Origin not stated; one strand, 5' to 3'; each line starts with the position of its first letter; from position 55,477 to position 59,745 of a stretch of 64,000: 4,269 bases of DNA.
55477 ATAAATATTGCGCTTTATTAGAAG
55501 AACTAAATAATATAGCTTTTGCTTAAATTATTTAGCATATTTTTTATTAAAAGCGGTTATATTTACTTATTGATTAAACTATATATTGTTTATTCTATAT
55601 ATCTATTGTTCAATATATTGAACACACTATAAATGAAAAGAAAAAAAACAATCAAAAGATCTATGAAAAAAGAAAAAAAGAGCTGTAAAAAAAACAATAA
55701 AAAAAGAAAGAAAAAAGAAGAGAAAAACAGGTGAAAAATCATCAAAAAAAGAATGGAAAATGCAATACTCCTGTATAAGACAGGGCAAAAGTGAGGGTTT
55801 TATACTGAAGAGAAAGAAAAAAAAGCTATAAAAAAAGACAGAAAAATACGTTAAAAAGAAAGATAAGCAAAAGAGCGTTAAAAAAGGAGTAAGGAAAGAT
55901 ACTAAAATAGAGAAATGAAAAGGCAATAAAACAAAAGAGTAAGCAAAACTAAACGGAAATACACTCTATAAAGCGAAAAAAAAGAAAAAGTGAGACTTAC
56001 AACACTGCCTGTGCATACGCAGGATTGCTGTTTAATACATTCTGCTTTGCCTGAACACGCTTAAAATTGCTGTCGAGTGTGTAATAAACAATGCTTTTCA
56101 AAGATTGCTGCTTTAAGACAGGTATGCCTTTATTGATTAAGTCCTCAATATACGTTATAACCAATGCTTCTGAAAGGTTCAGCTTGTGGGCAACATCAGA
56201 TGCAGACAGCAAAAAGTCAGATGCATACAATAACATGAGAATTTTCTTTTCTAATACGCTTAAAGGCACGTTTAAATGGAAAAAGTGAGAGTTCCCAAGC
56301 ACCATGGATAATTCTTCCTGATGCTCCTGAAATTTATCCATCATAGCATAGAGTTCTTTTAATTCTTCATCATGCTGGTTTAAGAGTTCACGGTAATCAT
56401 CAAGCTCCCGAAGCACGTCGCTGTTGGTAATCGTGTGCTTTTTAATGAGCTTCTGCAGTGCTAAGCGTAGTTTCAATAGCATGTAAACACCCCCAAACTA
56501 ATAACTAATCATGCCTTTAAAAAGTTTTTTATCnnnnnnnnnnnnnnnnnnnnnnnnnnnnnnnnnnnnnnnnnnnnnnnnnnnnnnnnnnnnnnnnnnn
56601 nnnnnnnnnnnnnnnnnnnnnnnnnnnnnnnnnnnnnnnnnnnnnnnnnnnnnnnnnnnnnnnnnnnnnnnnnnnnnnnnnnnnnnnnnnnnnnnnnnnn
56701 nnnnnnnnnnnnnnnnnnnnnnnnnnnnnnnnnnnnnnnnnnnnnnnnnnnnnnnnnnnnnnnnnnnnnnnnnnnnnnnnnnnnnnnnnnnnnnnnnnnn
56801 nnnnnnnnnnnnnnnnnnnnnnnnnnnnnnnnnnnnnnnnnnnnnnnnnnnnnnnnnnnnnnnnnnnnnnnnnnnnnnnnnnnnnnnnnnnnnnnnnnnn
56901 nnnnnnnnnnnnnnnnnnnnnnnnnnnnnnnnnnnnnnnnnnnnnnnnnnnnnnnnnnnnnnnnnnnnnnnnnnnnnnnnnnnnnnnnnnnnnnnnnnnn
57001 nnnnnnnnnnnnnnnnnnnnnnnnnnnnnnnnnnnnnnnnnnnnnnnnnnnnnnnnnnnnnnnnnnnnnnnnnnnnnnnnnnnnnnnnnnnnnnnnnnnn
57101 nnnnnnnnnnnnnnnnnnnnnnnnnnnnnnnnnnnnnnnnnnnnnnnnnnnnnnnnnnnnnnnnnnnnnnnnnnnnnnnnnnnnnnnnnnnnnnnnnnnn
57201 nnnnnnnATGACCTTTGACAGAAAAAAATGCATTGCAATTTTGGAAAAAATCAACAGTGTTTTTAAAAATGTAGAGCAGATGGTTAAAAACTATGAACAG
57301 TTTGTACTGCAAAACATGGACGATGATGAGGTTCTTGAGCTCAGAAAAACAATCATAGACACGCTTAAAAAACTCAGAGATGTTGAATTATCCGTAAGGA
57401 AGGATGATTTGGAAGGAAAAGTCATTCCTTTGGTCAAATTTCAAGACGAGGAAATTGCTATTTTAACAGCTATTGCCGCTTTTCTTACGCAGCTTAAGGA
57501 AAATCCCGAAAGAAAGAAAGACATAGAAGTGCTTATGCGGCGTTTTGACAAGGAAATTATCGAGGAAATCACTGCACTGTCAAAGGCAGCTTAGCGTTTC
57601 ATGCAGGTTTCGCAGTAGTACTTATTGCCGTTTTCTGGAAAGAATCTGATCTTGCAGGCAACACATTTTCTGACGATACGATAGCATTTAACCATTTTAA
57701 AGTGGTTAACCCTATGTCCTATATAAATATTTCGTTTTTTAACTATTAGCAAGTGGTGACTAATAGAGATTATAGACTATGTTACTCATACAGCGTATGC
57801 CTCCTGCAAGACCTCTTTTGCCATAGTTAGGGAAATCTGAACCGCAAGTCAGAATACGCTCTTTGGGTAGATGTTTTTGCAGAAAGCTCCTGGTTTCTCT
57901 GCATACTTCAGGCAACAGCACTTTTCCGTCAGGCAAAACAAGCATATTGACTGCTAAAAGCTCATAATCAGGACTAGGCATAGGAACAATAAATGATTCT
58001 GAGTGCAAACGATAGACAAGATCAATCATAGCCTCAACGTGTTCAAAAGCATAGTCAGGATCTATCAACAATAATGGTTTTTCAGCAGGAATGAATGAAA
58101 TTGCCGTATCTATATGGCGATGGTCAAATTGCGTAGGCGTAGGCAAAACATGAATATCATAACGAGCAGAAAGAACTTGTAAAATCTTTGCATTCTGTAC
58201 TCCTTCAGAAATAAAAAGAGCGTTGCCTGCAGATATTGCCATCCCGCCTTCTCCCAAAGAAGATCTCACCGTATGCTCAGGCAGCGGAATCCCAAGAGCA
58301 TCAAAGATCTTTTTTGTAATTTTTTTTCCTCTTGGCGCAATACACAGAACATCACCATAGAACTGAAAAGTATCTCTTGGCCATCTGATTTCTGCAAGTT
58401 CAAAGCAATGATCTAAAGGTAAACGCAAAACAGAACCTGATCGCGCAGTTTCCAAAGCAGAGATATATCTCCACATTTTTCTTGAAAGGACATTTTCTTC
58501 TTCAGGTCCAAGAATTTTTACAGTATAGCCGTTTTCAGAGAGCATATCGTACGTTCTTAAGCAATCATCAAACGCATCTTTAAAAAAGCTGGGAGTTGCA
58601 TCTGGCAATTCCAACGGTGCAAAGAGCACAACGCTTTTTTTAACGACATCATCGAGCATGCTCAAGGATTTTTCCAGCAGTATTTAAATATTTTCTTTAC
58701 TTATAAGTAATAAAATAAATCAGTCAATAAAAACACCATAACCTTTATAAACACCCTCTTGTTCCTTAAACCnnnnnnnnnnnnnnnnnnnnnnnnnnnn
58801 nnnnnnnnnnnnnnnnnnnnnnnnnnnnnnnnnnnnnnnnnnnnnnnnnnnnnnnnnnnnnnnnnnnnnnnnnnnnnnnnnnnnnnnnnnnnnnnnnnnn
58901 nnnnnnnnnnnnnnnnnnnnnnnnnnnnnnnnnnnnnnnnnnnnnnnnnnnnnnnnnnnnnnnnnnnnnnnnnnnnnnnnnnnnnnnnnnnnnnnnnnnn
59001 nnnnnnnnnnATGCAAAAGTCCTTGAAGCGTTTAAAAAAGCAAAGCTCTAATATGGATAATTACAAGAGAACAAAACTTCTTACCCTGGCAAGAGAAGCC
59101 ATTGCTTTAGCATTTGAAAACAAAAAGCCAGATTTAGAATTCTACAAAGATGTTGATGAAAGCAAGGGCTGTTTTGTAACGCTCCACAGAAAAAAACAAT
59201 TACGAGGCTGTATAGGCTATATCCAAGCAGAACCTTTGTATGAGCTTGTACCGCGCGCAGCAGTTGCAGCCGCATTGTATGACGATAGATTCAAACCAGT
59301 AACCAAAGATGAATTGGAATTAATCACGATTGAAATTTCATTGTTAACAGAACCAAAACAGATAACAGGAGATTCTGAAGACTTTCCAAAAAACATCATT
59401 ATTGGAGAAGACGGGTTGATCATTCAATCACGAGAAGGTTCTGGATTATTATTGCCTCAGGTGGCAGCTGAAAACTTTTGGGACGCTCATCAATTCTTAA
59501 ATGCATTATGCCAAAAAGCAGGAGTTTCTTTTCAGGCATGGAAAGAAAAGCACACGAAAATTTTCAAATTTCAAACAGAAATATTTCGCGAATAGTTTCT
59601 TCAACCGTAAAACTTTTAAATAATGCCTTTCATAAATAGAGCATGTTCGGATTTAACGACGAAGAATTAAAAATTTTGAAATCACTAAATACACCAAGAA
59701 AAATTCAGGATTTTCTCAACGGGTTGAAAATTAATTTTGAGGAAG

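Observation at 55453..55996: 540-nt non-coding region with perfect palindromes and a 360-nt purine-only tract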

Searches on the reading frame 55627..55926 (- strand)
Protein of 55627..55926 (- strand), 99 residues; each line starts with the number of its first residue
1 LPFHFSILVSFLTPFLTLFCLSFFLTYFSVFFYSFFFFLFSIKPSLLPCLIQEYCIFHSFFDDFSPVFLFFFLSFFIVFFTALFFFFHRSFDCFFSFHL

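Call 45: search_protein_families(library=ncbifam, proteins=[window:55627-55926:-], max_evalue=0.01)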
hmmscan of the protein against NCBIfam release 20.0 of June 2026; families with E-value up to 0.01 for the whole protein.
window:55627-55926:- (99 aa): 0 families

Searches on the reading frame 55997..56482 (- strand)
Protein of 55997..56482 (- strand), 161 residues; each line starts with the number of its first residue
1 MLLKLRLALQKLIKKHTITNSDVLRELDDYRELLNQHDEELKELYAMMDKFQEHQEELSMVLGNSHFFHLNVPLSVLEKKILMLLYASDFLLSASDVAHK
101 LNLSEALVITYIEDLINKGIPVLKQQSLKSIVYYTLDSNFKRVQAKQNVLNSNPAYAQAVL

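Call 8: search_protein_families(library=pfam, proteins=[window:55997-56482:-], max_evalue=0.01)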
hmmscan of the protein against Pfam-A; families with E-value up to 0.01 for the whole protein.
window:55997-56482:- (161 aa): 3 families
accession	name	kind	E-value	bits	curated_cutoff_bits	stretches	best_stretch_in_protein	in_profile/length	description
PF08279.18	HTH_11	-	1.2e-05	25.5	25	1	79-125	3-49/55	HTH domain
PF13412.12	HTH_24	-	0.00038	20.4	21.9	1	78-120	5-46/48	Winged helix-turn-helix DNA-binding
PF06428.16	Sec2p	-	0.0028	18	28.5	1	15-57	47-89/92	GDP/GTP exchange factor Sec2p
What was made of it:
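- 55997..56482 (-): Upstream gene of the pair: a 161-aa protein with an N-terminal long helix (coiled coil) and a winged helix-turn-helix. Pfam HTH_11 E 1.2e-05 (call 8).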

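Call 9: find_encoding_contigs(protein=window:55997-56482:-, flank=6000, max_places=10)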
Protein window:55997-56482:- (161 aa): no gene with exactly this product is on record in the collection.

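Call 14: find_homologous_proteins(query=window:55997-56482:-, max_evalue=0.001)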
Query window:55997-56482:- (161 aa): 2 proteins with E <= 0.001 among 70 candidates.
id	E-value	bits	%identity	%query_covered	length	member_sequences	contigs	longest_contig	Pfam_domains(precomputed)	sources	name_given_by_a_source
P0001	1.1e-93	329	100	100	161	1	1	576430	PF08279.19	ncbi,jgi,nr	ncbi:HTH domain-containing protein [Candidatus Woesearchaeota archaeon]|nr:MAG: HTH domain-containin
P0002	1.0e-36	144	51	84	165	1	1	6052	-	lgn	-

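Call 15: find_encoding_contigs(protein=P0002, flank=6000, max_places=6)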
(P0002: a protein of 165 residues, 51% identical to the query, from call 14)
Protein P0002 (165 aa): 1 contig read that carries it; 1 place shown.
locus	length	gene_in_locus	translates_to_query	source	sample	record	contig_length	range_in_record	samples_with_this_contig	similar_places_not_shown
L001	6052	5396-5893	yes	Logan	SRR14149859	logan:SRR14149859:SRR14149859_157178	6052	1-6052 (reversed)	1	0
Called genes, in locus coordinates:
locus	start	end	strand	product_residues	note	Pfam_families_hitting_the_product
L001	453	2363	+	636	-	PF01909:NTP_transf_2 (weak), PF18765:Polbeta (weak)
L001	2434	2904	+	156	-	PF00571:CBS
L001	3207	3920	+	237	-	PF01255:Prenyltransf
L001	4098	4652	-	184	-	PF01871:AMMECR1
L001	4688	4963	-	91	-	PF13656:RNA_pol_L_2, PF01193:RNA_pol_L (weak)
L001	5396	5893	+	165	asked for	-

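Call 16: find_encoding_contigs(protein=P0001, flank=3000, max_places=4)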
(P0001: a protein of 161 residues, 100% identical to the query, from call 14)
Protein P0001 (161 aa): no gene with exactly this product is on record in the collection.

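Call 42: search_solved_structures(query=window:55997-56482:-, max_evalue=1)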
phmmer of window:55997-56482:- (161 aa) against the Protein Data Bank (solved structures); distinct sequences matched with E-value up to 1: 3.
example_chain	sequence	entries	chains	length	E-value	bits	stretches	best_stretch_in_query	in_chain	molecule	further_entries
3tgn_A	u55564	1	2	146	0.007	19.7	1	71-138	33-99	Adc operon repressor AdcR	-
5jlu_A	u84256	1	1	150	0.51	13.7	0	71-137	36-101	Adhesin competence repressor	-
6yjd_A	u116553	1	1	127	0.84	13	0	4-68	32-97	Capsid assembly scaffolding protein,Prelamin-A/C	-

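Call 45: search_protein_families(library=ncbifam, proteins=[window:55997-56482:-], max_evalue=0.01)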
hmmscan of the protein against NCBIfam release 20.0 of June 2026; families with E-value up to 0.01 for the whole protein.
window:55997-56482:- (161 aa): 4 families
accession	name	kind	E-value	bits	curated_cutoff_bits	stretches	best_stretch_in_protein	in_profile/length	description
NF038251.1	AdcR_fam_Zn_TF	equivalog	3.1e-06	27.5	175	1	45-143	10-102/143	zinc-dependent MarR family transcriptional regulator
TIGR01884.1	cas_HTH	subfamily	0.0015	18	60.2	1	67-120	133-185/202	CRISPR-associated CARF protein Csa3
NF053606.1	Sta1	subfamily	0.0068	16.5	80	1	74-126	18-69/100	Sta1 family transcriptional regulator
NF053736.1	AcpB_EbpR_MafR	subfamily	0.0082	15.5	130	1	80-156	10-86/481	AcpB/EbpR/MafR family transcriptional regulator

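Call 62: predict_structure(alignment_id=A3)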
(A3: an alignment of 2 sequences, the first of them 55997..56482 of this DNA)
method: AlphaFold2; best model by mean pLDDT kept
length: 161 residues; sequences in the alignment: 2
mean_pLDDT: 68.8   pTM: 0.45
mean pLDDT of the five models: 68.8, 65.8, 61.9, 61.6, 60.5
residues with pLDDT >= 90: 7; 70-90: 84; 50-70: 44; < 50: 26
segments of 3 or more residues with pLDDT < 50: 62-67, 144-161
pLDDT, mean of each block of 10 residues (from residue 1): 60 58 73 78 77 61 50 78 76 87 89 86 78 68 47 38 33
secondary structure, 60 per line:
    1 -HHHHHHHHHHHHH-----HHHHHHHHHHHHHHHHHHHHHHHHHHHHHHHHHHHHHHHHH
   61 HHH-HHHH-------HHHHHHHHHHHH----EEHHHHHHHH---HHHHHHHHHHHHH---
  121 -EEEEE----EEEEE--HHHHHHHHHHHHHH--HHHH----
elements in order: H2-14 H20-63 H65-68 H76-87 H94-101 H105-117 E122-126 E131-135 H138-151 H154-157
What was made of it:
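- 55997..56482 (-): AlphaFold model pLDDT 68.8, with H20-63 followed by a wHTH (call 62).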

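Call 64: fold_search(model_id=the predicted structure, library=pdb)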
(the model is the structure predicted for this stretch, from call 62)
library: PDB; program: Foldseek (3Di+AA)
matches with E <= 10: 1659; with E <= 0.001: 5
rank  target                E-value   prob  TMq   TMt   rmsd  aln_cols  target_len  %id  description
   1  6cda                  5.1e-04  1.00  0.38  0.62   8.1       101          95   20  Crystal structure of L34A CzrA in the Zn(II)bound state (released 2018-07-11)
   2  4ggg_A                5.4e-04  1.00  0.37  0.61   7.4        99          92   21  Crystal structure of V66A/L68V CzrA in the Zn(II)bound state. (released 2013-02-06)
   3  6cdb_B                5.8e-04  1.00  0.38  0.61   8.3       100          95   20  Crystal Structure of V66L CzrA in the Zn(II)bound state (released 2018-07-11)
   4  1smt_A                6.1e-04  1.00  0.41  0.63   4.8        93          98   20  SMTB REPRESSOR FROM SYNECHOCOCCUS PCC7942 (released 1997-12-03)
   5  1r22_B                6.1e-04  1.00  0.37  0.58   8.5       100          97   24  Crystal structure of the cyanobacterial metallothionein repressor SmtB (C14S/C61S/C121S mutant) in the Zn2alpha5-form (released 2004-05-18)
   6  1r1u_C                1.2e-03  1.00  0.39  0.61   7.9       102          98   19  Crystal structure of the metal-sensing transcriptional repressor CzrA from Staphylococcus aureus in the apo-form (released 2004-05-18)
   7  6cdb_A                1.2e-03  1.00  0.39  0.61   7.9       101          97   22  Crystal Structure of V66L CzrA in the Zn(II)bound state (released 2018-07-11)
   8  4ggg_B                1.2e-03  1.00  0.38  0.62   9.1       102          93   20  Crystal structure of V66A/L68V CzrA in the Zn(II)bound state. (released 2013-02-06)
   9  1r1u_B                1.2e-03  1.00  0.38  0.62   8.8       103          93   18  Crystal structure of the metal-sensing transcriptional repressor CzrA from Staphylococcus aureus in the apo-form (released 2004-05-18)
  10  4omz_B                1.2e-03  1.00  0.36  0.55   9.4       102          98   15  Crystal Structure of NolR from Sinorhizobium fredii (released 2014-04-16)
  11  1r1u_D                1.3e-03  1.00  0.38  0.62   8.6       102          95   20  Crystal structure of the metal-sensing transcriptional repressor CzrA from Staphylococcus aureus in the apo-form (released 2004-05-18)
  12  1r1u_A                1.4e-03  1.00  0.38  0.61   8.2       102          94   19  Crystal structure of the metal-sensing transcriptional repressor CzrA from Staphylococcus aureus in the apo-form (released 2004-05-18)
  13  8qkf_A                1.5e-03  1.00  0.36  0.55   8.6       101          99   16  SmtB protein of Mycobacterium smegmatis (released 2024-09-25)
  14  1r23_A                1.6e-03  1.00  0.38  0.57   9.2       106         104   20  Crystal structure of the cyanobacterial metallothionein repressor SmtB in the Zn1-form (one Zn(II) per dimer) (released 2004-05-18)
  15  4zzl_A                1.6e-03  1.00  0.42  0.45   5.7       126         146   13  MexR R21W derepressor mutant causing multidrug resistance in P. aeruginosa by mexAB-oprM efflux pump expression (released 2016-07-27)
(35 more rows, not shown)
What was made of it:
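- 55997..56482 (-): Foldseek hits are ArsR/SmtB/MarR/AbfR-type regulators (call 64).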

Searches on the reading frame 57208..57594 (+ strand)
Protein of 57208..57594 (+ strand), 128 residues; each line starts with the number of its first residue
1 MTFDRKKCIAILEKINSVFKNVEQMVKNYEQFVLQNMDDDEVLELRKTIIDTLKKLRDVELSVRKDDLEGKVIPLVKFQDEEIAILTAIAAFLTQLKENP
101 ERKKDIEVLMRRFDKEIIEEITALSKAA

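Call 8: search_protein_families(library=pfam, proteins=[window:57208-57594:+], max_evalue=0.01)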
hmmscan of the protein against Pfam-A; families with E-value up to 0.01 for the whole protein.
window:57208-57594:+ (128 aa): 1 family
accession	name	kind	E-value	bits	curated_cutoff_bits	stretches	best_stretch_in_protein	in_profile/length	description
PF17279.8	DUF5344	-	0.00087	20.2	27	1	6-39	36-69/87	Family of unknown function (DUF5344)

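Call 45: search_protein_families(library=ncbifam, proteins=[window:57208-57594:+], max_evalue=0.01)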
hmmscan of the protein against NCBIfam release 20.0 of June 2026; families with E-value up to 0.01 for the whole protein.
window:57208-57594:+ (128 aa): 0 families

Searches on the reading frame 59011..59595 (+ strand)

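Call 52: search_protein_families(library=pfam, proteins=[window:59011-59595:+], max_evalue=0.001)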
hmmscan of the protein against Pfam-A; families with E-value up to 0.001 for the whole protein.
window:59011-59595:+ (194 aa): 1 family
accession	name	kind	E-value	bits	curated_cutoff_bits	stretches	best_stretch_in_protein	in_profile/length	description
PF01871.22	AMMECR1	-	1.3e-50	171.6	25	1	25-192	2-168/168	AMMECR1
